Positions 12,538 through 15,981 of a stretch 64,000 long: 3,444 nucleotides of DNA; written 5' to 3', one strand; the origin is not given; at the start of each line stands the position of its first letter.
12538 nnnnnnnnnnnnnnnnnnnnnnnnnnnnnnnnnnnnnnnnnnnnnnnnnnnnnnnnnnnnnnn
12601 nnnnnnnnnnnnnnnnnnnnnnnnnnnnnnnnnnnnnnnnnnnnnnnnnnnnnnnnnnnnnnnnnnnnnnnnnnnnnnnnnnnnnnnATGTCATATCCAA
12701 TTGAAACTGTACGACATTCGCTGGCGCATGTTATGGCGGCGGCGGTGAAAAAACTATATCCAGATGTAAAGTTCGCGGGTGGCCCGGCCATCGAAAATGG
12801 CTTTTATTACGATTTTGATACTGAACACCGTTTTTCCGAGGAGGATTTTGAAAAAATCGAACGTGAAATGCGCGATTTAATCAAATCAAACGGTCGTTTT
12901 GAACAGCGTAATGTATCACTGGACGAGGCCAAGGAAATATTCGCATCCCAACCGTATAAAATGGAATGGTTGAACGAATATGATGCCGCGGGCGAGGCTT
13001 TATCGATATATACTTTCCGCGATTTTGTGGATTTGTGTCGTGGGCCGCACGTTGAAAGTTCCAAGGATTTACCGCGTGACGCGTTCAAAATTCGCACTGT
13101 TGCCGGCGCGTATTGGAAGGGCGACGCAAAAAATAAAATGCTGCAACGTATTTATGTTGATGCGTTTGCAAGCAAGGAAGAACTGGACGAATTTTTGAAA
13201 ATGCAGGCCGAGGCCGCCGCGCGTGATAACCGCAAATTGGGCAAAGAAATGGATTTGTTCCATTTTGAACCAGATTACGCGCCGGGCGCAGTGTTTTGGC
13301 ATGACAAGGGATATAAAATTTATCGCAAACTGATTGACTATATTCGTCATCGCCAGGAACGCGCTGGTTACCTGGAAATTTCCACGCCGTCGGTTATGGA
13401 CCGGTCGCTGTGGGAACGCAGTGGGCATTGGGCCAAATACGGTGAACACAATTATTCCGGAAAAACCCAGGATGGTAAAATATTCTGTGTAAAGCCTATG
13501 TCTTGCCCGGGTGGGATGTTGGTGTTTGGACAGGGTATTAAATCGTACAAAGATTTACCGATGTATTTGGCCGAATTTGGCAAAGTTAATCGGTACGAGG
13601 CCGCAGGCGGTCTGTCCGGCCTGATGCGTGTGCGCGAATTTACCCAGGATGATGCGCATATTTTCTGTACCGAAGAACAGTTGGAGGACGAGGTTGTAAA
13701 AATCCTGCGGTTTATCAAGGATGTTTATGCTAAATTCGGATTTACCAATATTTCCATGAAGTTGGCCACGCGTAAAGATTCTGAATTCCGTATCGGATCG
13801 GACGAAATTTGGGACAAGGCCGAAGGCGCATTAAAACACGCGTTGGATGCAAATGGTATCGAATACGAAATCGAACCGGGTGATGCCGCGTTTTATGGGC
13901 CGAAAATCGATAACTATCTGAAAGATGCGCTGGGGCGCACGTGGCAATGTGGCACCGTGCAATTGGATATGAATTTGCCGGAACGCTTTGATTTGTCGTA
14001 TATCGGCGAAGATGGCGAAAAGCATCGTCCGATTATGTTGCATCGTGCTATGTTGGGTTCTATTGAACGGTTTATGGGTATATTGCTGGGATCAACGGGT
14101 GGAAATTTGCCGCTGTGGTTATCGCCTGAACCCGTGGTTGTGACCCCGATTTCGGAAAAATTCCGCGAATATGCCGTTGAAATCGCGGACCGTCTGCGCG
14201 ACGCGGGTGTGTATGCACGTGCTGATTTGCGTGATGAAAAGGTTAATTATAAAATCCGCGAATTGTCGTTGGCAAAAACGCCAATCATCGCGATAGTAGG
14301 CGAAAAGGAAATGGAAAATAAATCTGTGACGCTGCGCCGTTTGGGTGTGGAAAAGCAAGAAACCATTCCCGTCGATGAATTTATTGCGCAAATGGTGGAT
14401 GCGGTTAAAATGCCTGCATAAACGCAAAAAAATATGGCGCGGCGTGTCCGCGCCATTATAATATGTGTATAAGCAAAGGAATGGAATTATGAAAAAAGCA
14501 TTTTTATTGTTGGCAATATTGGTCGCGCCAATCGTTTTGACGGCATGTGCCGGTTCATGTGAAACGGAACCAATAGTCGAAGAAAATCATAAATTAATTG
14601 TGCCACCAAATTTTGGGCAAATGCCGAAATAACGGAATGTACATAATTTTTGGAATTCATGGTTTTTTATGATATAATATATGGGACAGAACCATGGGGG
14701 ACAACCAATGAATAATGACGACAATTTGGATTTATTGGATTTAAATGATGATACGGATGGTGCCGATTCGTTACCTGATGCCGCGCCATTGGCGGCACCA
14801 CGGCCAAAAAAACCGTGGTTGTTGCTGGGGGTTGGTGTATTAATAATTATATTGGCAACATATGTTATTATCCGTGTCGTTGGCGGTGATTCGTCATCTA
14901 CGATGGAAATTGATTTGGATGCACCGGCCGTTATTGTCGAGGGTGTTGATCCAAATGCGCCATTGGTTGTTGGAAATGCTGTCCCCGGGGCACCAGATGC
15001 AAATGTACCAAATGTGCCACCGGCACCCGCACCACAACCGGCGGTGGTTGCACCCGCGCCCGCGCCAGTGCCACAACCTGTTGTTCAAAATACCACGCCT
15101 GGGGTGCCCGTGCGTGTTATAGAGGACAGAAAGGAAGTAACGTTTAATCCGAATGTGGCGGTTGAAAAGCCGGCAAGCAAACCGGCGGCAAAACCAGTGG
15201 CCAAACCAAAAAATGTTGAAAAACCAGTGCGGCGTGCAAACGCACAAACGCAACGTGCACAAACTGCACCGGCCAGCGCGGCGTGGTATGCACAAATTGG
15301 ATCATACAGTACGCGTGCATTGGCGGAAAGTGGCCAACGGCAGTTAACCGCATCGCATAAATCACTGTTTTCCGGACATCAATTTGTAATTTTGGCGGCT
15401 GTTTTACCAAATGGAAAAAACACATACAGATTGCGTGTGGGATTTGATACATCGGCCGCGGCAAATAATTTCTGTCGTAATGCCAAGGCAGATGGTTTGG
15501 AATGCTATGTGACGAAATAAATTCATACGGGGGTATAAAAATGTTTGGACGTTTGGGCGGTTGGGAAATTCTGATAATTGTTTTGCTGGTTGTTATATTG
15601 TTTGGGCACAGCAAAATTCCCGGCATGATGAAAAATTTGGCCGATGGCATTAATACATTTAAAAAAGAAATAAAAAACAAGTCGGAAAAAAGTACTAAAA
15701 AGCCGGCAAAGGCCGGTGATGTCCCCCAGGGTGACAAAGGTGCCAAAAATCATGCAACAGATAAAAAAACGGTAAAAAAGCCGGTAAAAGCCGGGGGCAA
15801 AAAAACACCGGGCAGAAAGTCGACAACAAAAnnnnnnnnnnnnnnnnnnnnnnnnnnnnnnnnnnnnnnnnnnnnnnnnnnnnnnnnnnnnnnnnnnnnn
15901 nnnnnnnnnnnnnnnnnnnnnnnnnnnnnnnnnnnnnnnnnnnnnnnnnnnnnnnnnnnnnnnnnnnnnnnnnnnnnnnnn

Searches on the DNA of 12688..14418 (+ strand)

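Call 81: search_rna_families(sources=[L018, L041], threshold=evalue, max_evalue=5, show_alignments=2)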
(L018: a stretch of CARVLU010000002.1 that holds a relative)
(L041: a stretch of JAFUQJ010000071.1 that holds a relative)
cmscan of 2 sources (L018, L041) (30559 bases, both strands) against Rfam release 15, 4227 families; matches with E-value up to 5: 11.
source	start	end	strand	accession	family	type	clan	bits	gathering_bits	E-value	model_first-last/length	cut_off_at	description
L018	11390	11482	+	RF02221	sRNA-Xcc1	Gene; sRNA;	-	31.7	53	0.067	1-87/87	no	sRNA-Xcc1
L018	7140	7217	-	RF02074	STnc240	Gene; sRNA;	-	31.3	55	0.52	1-77/77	no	Enterobacterial sRNA STnc240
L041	9892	9950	-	RF02844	RefA9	Gene; antisense;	-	30.3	49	0.6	1-64/64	no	Enterococcus sRNA A9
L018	11424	11530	+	RF04310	nqrA-II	Cis-reg;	-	28.4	55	0.71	1-174/174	no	nqrA-II ncRNA motif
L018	7717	7786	+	RF02083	OrzO-P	Gene; antitoxin;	-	27.5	60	1.5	1-76/76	no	OrzO-P RNA antitoxin family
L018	11830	11925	+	RF02621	BSnc120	Gene; sRNA;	-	27.3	114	0.021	1-88/88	no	Brucella sRNA 120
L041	11196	11285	-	RF01192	SNORD11B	Gene; snRNA; snoRNA; CD-box;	CL00103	27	50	0.99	1-87/87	no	Small nucleolar RNA SNORD11B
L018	7122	7171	+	RF01051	c-di-GMP-I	Cis-reg; riboswitch;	CL00126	24.4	35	0.74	1-87/87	no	c-di-GMP-I riboswitch aptamer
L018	5731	5769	+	RF01611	ceN108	Gene; snRNA; snoRNA; CD-box;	-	20.9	50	3.9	1-70/70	no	Caenorhabditis snoRNA ceN108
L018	11887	11917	-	RF02621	BSnc120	Gene; sRNA;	-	20.3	114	3.4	40-70/88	no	Brucella sRNA 120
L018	11832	11926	+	RF01417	RSV_RNA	Cis-reg;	-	18.2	105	0.2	1-289/289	no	Retroviral 3'UTR stability element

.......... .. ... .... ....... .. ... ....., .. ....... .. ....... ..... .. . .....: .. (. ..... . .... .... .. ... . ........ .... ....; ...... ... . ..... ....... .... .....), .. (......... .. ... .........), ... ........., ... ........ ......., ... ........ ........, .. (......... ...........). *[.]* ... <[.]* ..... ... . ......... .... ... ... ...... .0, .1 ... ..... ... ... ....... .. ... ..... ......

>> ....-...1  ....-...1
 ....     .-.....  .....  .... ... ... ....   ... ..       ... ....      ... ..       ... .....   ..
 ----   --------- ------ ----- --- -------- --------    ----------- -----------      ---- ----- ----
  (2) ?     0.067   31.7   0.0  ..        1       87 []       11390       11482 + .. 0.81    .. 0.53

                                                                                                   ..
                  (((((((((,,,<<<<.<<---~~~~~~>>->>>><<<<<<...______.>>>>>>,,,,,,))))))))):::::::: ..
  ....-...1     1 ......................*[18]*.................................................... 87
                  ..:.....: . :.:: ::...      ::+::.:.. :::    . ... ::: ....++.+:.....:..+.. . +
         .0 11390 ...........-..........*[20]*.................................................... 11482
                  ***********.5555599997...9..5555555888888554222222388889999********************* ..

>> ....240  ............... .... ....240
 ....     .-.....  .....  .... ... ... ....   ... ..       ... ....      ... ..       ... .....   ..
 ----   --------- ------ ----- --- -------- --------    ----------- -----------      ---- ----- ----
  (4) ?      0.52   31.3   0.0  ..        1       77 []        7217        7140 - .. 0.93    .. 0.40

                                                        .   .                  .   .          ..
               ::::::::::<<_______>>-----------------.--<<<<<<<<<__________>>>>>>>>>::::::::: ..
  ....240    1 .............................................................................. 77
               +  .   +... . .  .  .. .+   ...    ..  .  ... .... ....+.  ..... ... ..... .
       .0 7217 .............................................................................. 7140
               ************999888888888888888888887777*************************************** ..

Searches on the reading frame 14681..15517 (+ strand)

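Call 13: search_protein_families(library=pfam, proteins=[window:14681-15517:+], max_evalue=0.01)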
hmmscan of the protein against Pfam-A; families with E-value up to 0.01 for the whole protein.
window:14681-15517:+ (279 aa): 1 family
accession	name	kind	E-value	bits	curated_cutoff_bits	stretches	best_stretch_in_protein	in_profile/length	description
PF05036.18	SPOR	-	7.9e-10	39.4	21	1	199-278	2-75/76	SPOR domain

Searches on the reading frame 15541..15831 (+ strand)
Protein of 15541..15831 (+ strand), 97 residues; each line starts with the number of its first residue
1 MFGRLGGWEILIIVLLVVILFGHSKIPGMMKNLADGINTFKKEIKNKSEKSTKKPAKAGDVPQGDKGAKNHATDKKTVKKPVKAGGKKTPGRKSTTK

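Call 13: search_protein_families(library=pfam, proteins=[window:15541-15831:+], max_evalue=0.01)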
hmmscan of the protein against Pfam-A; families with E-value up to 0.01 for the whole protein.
window:15541-15831:+ (97 aa): 1 family
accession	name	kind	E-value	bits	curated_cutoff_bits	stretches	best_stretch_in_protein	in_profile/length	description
PF02416.21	TatA_B_E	-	2.4e-11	43.2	21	1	5-53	1-49/53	mttA/Hcf106 family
